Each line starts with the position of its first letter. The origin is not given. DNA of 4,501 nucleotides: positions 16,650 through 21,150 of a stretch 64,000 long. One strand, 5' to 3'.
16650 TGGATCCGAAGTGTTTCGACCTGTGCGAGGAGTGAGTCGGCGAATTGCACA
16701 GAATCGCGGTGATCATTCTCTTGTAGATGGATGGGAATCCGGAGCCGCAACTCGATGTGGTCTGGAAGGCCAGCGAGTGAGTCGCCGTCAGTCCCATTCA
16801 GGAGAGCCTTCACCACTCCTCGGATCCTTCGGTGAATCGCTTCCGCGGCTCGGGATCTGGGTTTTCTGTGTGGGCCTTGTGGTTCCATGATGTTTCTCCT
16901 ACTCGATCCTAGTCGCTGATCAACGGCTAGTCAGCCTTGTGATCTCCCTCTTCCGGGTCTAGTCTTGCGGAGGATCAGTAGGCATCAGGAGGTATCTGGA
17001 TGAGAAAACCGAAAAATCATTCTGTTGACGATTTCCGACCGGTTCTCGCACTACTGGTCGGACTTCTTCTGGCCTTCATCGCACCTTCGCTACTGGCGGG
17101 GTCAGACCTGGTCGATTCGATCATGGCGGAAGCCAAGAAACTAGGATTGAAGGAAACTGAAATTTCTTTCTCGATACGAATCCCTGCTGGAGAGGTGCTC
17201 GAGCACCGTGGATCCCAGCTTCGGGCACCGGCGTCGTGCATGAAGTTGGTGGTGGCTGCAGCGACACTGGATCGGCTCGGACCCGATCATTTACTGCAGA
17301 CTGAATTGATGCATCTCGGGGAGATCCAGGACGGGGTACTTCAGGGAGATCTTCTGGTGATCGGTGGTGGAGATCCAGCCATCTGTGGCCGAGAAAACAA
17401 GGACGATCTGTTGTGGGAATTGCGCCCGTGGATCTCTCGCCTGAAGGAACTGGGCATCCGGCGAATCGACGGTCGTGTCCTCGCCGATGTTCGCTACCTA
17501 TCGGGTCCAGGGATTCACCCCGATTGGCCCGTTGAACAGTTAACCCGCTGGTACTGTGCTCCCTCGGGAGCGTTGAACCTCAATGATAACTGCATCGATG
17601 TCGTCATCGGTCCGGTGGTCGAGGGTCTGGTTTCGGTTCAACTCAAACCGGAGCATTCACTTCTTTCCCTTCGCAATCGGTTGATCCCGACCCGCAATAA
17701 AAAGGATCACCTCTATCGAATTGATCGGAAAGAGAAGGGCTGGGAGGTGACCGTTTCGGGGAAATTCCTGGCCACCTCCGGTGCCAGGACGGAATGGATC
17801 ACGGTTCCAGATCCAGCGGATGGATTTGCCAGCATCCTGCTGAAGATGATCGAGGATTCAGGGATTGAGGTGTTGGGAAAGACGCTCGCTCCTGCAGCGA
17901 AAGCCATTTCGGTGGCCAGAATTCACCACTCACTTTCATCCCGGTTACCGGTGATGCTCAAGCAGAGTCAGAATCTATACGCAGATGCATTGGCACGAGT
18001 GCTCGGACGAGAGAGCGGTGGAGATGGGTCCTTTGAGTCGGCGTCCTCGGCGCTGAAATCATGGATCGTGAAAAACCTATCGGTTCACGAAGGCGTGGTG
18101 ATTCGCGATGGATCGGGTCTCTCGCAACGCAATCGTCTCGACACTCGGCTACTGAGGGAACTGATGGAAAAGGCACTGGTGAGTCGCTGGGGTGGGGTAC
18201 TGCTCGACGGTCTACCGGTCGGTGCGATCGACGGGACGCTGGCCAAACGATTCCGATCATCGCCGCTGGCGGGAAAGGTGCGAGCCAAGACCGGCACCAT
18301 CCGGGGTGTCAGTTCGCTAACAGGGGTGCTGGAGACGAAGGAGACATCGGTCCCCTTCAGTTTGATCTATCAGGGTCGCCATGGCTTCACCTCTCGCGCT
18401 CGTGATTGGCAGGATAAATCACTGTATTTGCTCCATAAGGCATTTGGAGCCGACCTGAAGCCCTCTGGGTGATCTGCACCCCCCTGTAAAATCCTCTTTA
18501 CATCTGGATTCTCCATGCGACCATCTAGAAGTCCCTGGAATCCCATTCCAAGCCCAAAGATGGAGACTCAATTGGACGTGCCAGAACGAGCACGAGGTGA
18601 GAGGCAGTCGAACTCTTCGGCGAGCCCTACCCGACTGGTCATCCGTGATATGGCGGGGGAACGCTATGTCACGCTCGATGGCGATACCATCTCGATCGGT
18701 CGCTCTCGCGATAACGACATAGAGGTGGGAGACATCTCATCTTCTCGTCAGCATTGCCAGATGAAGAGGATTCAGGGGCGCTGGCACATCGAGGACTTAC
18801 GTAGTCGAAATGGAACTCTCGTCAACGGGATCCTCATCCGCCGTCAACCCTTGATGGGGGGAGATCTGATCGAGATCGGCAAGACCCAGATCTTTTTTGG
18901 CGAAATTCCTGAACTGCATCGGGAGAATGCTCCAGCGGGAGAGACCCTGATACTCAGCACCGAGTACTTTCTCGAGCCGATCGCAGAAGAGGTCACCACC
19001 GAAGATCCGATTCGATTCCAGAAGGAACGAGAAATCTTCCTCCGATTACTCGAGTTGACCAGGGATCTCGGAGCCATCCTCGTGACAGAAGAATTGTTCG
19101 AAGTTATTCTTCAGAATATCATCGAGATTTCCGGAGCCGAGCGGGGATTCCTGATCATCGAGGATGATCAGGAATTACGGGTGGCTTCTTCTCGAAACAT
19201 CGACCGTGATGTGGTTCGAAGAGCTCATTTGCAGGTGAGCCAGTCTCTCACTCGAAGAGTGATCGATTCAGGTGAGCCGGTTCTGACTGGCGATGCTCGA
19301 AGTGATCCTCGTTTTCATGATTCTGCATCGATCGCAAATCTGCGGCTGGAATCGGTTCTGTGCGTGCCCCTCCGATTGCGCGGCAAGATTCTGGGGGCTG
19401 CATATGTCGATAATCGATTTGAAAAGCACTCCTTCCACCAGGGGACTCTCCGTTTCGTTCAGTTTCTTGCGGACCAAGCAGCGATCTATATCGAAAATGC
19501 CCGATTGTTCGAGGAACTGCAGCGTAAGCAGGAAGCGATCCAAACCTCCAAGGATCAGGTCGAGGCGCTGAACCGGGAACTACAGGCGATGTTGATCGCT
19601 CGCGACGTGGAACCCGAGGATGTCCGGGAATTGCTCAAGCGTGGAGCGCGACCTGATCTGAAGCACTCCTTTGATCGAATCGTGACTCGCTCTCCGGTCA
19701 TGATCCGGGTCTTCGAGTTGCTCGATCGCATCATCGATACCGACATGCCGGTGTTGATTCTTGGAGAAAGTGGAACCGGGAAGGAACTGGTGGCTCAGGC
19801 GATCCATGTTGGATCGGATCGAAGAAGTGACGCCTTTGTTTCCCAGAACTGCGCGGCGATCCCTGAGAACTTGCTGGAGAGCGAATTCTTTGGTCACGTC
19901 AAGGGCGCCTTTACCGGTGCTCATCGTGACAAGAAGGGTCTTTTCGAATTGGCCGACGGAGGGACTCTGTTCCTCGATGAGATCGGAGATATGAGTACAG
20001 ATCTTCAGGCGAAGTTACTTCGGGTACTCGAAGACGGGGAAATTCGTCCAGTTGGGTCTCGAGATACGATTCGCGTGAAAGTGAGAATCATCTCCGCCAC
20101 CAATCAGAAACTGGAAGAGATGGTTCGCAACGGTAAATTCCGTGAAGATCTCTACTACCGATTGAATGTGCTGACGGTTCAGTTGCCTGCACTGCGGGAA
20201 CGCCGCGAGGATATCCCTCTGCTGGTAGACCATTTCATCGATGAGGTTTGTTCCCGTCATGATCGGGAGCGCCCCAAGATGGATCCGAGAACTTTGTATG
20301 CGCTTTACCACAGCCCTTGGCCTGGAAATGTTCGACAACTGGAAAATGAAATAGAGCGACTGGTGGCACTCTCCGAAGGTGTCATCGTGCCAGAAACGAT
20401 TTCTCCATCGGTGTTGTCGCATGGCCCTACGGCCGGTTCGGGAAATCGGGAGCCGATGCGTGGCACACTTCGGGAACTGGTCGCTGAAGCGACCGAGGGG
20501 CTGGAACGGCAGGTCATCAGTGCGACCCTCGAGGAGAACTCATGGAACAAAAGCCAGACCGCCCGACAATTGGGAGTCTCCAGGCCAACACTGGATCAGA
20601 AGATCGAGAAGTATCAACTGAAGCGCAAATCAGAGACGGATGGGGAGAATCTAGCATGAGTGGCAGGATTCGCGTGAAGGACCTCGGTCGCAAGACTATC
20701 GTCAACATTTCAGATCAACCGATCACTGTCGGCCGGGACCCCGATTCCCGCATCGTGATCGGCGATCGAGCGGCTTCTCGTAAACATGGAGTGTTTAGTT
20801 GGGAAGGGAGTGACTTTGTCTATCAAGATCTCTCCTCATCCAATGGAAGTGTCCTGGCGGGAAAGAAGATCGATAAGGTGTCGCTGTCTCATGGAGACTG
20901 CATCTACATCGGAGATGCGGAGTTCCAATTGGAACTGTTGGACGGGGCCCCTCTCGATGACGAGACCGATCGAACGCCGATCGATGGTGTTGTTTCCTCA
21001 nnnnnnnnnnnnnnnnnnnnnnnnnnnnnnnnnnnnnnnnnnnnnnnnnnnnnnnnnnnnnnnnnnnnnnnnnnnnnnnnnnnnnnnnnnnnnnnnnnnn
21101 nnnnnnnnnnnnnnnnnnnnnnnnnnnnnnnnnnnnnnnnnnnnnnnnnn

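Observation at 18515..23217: FHA-GAF-AAA+-HTH sigma54 activator translationally coupled (ATGA) to a dual-FHA bitopic membrane protein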

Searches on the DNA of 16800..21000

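Call 104: search_rna_families(source=window, start=16800, end=21000, threshold=evalue, max_evalue=1)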
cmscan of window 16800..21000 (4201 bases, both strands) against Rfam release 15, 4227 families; matches with E-value up to 1: 0.
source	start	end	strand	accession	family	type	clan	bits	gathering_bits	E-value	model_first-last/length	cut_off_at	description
